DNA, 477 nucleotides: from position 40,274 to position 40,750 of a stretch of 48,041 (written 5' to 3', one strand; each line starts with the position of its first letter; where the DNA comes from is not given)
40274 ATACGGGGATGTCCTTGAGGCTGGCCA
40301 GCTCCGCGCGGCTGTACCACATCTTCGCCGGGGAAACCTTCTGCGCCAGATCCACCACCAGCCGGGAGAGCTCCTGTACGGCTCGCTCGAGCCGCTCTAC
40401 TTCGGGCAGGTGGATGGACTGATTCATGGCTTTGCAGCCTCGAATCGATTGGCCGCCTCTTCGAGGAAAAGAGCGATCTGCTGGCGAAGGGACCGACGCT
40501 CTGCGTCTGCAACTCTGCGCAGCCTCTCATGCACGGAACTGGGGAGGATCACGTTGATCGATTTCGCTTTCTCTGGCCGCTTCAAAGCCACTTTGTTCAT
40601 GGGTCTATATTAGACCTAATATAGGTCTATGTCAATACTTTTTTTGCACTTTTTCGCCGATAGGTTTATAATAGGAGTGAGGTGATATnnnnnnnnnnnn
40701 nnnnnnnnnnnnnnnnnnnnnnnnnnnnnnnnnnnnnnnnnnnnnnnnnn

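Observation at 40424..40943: Compact genetic switch: two divergent RHH genes (one missing from the ORF track), back-to-back promoters and 3+1 GGTCTA half-sites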

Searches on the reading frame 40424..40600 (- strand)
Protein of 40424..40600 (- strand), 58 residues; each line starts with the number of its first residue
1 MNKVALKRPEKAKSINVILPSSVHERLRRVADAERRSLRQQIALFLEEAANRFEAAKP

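Call 6: search_protein_families(library=pfam, proteins=[window:40424-40600:-], max_evalue=0.1)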
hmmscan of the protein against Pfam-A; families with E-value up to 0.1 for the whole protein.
window:40424-40600:- (58 aa): 3 families
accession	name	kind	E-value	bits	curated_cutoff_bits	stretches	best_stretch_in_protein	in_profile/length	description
PF07878.17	RHH_5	-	8.1e-07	29.1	26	1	15-49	4-38/43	CopG-like RHH_1 or ribbon-helix-helix domain, RHH_5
PF03869.20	Arc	-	0.0046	17.2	20.4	1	13-49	5-41/50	Arc-like DNA binding domain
PF22513.2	FitA-like_RHH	-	0.013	15.9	27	1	19-50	8-39/39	Antitoxin FitA-like, ribbon-helix-helix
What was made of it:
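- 40424..40600 (-): E-type RHH gene (RHH58). It is the first gene of the early lytic operon, has a leaderless ATG, and its stop overlaps the next gene's start (ATGA). Pfam RHH_5 at 29.1 bits against a 26-bit cut-off (call 6).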

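Call 12: search_protein_families(library=phrogs, proteins=[window:40424-40600:-], max_evalue=0.01)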
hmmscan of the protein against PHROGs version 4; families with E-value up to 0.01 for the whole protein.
window:40424-40600:- (58 aa): 2 families
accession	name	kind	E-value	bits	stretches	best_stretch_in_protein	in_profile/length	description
phrog_22139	-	unknown function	0.00078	20.6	1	1-51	16-66/66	-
phrog_228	-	transcription regulation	0.0093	16.7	1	8-54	6-52/251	Arc-like repressor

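Call 15: find_homologous_proteins(query=window:40424-40600:-, max_evalue=0.001)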
Query window:40424-40600:- (58 aa): 2 proteins with E <= 0.001 among 3 candidates.
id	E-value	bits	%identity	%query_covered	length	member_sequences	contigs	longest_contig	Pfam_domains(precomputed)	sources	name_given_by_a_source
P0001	2.7e-27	110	100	100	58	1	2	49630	PF07878.18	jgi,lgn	jgi:hypothetical protein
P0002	5.8e-12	62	75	62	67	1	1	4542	PF07878.18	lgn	-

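Call 16: find_encoding_contigs(protein=P0001, flank=10000, max_places=6)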
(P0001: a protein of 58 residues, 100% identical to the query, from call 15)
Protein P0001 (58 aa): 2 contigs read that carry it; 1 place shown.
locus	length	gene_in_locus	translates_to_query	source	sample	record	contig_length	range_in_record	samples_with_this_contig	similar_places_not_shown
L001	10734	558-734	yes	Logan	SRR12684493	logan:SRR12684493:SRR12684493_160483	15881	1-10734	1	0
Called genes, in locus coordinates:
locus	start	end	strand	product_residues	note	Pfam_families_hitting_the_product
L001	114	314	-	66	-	-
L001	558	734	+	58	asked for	PF07878:RHH_5 (weak)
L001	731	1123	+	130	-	-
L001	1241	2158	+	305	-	PF04404:ERF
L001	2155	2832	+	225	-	-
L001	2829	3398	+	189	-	-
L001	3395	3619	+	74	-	-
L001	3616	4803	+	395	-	-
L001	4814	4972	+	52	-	-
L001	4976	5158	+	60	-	-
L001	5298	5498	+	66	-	-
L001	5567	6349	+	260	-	PF13730:HTH_36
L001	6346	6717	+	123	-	-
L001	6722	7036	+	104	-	-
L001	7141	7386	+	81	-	-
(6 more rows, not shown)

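Call 17: find_encoding_contigs(protein=P0002, flank=10000, max_places=6)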
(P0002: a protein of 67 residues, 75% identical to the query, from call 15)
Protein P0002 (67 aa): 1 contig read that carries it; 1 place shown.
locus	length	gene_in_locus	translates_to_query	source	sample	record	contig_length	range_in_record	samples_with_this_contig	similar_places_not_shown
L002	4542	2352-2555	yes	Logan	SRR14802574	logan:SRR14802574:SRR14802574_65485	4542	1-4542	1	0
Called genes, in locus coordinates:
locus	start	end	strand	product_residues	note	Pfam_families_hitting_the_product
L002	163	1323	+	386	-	PF00589:Phage_integrase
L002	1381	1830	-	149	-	-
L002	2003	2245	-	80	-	-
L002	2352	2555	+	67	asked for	PF07878:RHH_5 (weak)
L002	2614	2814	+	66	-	-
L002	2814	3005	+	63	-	PF12728:HTH_17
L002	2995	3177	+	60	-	-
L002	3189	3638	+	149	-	PF13384:HTH_23 (weak), PF13551:HTH_29 (faint)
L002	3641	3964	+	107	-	-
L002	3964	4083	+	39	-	-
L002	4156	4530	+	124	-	-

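Call 25: find_related_loci(query=A1, collection=viral_contigs, flank=4000)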
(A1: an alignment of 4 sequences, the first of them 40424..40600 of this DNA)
Query A1 (58 aa) in viral_contigs; peptide patterns used: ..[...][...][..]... (x = any residue, [..] = any of these).
73 stretches matched a pattern; 1 encode a relative of the query (tblastn E <= 1e-3); 1 distinct loci.
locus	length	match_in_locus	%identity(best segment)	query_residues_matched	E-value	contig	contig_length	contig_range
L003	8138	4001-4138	61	1-46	7e-15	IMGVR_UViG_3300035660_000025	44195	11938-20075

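Call 31: find_related_loci(query=A2, collection=metagenome_contigs, flank=3000)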
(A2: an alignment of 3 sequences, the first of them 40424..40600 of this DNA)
Query A2 (58 aa) in metagenome_contigs; peptide patterns used: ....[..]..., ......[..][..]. (x = any residue, [..] = any of these).
550 stretches matched a pattern; 2 encode a relative of the query (tblastn E <= 1e-3); 2 distinct loci.
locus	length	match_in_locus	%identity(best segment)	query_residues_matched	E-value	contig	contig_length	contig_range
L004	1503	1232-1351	43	19-58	1e-7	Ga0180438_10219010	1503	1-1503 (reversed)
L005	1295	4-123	43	19-58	1e-7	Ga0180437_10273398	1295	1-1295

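Call 32: find_related_loci(query=A2, collection=genome_contigs, flank=6000)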
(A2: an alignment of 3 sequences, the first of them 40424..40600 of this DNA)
Query A2 (58 aa) in genome_contigs; peptide patterns used: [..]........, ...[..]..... (x = any residue, [..] = any of these).
131 stretches matched a pattern, but none encodes a relative of the query by tblastn (E <= 1e-3).

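Call 70: search_solved_structures(query=A2, max_evalue=1, show_alignments=2)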
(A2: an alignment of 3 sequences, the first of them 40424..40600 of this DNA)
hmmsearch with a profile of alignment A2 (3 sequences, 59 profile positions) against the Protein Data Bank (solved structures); distinct sequences matched with E-value up to 1: 2.
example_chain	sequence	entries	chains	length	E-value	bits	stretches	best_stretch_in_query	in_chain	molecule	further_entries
5iuy_A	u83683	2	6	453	0.83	12.6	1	21-53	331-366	Multidrug efflux outer membrane protein OprN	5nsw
5azo_A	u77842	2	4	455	0.85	12.6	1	21-53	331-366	Multidrug efflux outer membrane protein OprN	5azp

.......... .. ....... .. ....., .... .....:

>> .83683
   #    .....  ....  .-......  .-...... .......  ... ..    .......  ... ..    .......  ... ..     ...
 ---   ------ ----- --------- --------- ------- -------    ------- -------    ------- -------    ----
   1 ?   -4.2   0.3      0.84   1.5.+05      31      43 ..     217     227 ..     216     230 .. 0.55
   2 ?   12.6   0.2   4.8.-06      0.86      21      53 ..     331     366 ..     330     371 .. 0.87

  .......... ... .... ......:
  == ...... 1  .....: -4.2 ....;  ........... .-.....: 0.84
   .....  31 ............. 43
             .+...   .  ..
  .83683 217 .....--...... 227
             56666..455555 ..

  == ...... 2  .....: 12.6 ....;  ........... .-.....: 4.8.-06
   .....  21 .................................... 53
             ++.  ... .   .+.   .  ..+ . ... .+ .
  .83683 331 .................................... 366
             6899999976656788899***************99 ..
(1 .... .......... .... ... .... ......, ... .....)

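Call 73: search_protein_families(library=pfam, proteins=[L003:3536-3913:-], max_evalue=0.1)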
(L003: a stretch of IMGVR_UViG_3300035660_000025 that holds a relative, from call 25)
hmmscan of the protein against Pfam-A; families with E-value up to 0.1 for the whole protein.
L003:3536-3913:- (125 aa): 3 families
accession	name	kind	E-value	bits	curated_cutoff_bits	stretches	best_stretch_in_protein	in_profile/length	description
PF10037.15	MRP-S27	-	0.012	15.1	25.9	1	22-90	317-385/393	Mitochondrial 28S ribosomal protein S27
PF08397.16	IMD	-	0.032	14.2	26.2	1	23-94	66-137/219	IRSp53/MIM homology domain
PF10415.14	FumaraseC_C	-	0.064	14.1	32.5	0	96-116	28-48/54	Fumarase C C-terminus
